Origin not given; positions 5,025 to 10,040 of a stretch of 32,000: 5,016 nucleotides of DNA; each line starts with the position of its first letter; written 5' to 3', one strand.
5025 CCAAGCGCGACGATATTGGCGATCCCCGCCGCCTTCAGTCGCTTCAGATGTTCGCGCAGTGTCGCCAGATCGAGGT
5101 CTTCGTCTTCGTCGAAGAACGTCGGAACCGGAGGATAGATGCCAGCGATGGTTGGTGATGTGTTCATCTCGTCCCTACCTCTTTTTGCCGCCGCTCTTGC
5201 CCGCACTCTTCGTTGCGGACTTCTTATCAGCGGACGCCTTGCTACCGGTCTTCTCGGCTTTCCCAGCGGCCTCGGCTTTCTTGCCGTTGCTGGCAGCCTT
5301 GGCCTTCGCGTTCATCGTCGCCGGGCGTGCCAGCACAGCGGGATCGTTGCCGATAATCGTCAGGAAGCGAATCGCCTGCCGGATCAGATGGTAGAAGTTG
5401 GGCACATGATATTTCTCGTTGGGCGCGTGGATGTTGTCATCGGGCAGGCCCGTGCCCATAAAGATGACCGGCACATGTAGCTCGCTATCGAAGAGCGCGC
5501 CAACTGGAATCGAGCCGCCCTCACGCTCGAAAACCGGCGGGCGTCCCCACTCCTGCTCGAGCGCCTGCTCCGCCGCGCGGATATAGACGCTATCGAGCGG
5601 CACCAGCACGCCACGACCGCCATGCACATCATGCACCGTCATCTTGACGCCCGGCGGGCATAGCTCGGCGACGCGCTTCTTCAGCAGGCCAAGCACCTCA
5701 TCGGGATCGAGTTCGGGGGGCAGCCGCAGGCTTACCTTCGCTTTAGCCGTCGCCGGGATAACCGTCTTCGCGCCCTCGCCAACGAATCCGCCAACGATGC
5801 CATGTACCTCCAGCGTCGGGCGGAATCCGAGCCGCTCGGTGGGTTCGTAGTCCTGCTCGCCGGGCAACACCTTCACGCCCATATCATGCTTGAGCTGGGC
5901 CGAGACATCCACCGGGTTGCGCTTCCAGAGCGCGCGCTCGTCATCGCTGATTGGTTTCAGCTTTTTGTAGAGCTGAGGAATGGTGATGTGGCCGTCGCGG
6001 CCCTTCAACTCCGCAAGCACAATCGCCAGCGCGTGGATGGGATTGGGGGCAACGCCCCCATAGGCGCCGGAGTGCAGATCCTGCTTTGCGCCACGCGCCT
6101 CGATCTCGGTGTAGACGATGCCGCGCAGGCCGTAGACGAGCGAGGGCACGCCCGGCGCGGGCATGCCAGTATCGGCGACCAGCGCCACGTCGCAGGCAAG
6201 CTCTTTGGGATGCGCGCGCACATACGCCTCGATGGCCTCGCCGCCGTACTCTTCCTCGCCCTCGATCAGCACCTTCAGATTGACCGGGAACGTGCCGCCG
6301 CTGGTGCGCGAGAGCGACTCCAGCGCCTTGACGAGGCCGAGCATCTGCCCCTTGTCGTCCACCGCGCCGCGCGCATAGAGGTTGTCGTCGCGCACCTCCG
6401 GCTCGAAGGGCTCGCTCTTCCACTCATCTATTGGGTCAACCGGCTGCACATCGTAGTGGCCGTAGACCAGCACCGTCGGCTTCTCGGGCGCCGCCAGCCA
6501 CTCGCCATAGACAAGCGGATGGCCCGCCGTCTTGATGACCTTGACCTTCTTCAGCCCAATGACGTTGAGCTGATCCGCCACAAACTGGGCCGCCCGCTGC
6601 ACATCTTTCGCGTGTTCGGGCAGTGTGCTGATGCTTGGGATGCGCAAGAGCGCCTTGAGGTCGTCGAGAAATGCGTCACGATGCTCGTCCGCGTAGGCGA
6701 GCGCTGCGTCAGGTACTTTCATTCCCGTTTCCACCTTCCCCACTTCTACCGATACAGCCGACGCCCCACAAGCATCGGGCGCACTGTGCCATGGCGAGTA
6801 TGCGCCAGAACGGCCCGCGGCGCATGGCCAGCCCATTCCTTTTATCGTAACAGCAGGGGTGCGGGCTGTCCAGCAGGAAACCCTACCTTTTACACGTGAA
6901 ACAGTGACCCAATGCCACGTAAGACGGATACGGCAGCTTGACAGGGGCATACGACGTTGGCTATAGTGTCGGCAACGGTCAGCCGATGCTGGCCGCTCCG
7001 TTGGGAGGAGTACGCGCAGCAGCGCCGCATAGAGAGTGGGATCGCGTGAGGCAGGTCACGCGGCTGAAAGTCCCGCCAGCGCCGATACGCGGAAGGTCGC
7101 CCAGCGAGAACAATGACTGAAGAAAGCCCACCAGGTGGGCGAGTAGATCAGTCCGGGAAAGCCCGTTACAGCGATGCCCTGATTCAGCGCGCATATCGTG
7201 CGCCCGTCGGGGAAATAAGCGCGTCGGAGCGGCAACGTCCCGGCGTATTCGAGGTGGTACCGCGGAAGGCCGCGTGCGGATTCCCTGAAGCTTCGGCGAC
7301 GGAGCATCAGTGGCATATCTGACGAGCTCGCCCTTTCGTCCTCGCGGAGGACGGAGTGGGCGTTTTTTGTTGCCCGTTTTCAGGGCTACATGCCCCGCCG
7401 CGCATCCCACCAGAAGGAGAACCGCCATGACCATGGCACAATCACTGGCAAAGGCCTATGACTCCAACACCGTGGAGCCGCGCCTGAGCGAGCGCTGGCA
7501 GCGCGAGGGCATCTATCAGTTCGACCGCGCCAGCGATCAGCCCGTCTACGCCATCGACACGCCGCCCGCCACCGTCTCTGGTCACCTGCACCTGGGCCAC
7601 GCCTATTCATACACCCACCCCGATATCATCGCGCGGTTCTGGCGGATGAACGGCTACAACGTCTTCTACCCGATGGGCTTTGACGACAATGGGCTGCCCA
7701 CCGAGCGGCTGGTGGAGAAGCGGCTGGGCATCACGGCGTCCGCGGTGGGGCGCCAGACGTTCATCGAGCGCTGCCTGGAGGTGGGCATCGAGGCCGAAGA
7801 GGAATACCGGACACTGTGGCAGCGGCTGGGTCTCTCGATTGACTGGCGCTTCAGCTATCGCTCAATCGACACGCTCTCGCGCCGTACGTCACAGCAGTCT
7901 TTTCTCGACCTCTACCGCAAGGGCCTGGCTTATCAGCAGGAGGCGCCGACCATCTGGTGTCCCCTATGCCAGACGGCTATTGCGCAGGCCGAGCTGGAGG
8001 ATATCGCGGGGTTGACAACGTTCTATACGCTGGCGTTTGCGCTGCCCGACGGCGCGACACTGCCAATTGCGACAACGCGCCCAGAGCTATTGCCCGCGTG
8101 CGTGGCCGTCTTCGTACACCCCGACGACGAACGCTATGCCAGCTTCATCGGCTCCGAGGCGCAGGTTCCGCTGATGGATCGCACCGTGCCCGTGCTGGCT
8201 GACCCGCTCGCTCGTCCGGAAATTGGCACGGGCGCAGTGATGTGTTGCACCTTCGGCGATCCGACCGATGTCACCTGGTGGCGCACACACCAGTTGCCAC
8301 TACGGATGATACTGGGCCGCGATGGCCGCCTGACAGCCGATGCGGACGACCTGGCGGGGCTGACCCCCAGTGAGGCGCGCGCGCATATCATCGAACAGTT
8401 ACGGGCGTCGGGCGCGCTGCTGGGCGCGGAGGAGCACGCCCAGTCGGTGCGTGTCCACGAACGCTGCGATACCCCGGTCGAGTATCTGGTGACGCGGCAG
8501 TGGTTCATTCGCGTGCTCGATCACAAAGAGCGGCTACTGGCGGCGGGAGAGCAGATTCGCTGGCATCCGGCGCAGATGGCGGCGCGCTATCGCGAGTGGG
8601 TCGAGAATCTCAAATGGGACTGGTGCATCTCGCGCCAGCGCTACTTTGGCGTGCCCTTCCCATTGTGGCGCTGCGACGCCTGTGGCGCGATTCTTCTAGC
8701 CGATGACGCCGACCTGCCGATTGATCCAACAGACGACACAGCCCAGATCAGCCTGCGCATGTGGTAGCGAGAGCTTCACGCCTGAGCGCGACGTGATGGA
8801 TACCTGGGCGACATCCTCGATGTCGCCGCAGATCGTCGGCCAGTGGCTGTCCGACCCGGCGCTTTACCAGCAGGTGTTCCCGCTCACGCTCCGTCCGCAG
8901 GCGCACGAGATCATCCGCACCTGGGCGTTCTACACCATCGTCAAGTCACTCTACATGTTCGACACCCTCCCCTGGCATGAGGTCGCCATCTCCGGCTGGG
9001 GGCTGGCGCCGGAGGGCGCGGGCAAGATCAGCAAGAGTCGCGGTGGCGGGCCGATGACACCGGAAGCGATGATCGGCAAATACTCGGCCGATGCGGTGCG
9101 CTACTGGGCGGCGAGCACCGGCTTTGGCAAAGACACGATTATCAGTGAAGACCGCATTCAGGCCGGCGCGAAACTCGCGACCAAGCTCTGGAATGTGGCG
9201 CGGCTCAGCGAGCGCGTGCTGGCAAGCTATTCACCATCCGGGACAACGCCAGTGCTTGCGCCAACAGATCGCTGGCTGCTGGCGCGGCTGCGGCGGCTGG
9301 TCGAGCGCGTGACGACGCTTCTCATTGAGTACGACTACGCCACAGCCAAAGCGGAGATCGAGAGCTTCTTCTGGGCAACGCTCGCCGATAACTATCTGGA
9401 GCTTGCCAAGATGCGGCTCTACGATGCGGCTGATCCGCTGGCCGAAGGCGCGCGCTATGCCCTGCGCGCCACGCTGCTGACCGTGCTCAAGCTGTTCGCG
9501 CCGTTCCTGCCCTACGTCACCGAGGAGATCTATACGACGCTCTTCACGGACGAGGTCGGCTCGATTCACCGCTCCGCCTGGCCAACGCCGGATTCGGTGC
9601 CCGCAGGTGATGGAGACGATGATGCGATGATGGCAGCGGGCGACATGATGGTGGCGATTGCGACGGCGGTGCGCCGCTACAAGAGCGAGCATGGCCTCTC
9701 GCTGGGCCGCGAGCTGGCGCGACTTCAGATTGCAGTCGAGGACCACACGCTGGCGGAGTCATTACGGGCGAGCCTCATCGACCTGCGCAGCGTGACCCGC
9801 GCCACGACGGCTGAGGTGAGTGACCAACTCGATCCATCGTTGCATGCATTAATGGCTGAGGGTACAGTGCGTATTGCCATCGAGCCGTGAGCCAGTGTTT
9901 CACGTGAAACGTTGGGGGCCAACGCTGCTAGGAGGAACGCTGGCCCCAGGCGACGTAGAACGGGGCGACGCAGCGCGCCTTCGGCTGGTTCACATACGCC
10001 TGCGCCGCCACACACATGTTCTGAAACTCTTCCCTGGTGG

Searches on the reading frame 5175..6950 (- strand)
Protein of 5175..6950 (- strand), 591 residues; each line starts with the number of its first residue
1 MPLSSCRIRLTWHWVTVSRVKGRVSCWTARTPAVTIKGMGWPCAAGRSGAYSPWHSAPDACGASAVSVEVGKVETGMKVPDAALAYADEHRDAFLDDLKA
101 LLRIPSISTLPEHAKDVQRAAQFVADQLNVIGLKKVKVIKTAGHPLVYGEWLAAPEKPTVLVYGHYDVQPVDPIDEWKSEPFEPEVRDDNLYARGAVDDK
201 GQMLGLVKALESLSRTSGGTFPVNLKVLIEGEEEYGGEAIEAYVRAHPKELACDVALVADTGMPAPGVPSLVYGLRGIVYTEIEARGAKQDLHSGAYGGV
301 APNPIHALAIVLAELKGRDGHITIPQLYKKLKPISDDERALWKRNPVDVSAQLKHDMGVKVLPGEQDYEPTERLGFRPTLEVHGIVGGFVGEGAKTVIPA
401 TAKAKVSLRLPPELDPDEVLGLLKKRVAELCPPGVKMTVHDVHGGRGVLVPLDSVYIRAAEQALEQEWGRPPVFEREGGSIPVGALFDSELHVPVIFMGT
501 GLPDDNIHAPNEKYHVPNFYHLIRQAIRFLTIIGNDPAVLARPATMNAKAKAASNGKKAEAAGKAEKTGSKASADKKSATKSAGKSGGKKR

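Call 7: search_protein_families(library=pfam, proteins=[window:5175-6950:-])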
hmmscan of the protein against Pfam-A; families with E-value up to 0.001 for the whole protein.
window:5175-6950:- (591 aa): 2 families
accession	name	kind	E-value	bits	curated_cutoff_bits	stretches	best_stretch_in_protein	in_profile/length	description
PF01546.33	Peptidase_M20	-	4.9e-29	102.2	24.6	1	161-524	1-198/206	Peptidase family M20/M25/M40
PF07687.19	M20_dimer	-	4.5e-17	62.4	21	1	273-434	1-106/107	Peptidase dimerisation domain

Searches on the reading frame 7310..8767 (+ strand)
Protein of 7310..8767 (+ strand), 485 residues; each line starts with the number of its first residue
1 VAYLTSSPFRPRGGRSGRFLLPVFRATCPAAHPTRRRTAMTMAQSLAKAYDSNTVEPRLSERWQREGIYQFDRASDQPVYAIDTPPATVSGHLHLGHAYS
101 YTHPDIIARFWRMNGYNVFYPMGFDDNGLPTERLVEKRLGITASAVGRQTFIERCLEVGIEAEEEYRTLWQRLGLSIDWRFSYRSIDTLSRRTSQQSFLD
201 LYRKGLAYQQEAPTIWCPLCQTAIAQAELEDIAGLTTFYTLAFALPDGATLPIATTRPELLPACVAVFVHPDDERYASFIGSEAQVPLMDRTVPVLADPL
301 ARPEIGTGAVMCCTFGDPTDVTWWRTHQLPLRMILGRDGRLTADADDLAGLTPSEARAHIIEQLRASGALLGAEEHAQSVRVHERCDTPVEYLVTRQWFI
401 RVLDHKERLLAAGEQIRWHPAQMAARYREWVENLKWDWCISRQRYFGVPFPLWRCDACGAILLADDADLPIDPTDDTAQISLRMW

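Call 7: search_protein_families(library=pfam, proteins=[window:7310-8767:+])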
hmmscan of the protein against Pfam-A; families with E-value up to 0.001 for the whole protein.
window:7310-8767:+ (485 aa): 3 families
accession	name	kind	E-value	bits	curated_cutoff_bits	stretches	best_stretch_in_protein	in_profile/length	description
PF00133.28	tRNA-synt_1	-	1.2e-55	189.5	22.7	1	60-463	3-256/414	tRNA synthetases class I (I, L, M and V)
PF09334.17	tRNA-synt_1g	-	1.3e-14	54.3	20.1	1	82-227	3-133/391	tRNA synthetases class I (M)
PF13603.12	tRNA-synt_1_2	-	0.0002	21.3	25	1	277-338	82-143/185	Leucyl-tRNA synthetase, editing domain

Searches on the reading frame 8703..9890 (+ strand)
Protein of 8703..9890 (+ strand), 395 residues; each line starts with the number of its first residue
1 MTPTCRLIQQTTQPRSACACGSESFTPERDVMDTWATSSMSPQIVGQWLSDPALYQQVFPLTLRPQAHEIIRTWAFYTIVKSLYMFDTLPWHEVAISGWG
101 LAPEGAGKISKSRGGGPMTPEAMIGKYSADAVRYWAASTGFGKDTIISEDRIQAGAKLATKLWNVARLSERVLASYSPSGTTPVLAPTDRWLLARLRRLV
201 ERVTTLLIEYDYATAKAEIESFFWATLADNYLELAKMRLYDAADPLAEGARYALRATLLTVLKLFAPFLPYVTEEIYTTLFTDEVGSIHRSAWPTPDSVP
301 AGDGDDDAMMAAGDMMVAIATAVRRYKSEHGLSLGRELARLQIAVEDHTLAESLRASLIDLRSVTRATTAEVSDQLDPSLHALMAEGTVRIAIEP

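Call 7: search_protein_families(library=pfam, proteins=[window:8703-9890:+])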
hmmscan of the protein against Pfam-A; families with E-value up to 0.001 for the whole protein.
window:8703-9890:+ (395 aa): 2 families
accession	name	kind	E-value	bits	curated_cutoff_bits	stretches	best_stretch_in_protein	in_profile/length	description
PF08264.19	Anticodon_1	-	1.2e-31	110.1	25.1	1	189-337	1-143/148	Anticodon-binding domain of tRNA ligase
PF00133.28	tRNA-synt_1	-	8.3e-15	54.9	22.7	1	19-145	286-411/414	tRNA synthetases class I (I, L, M and V)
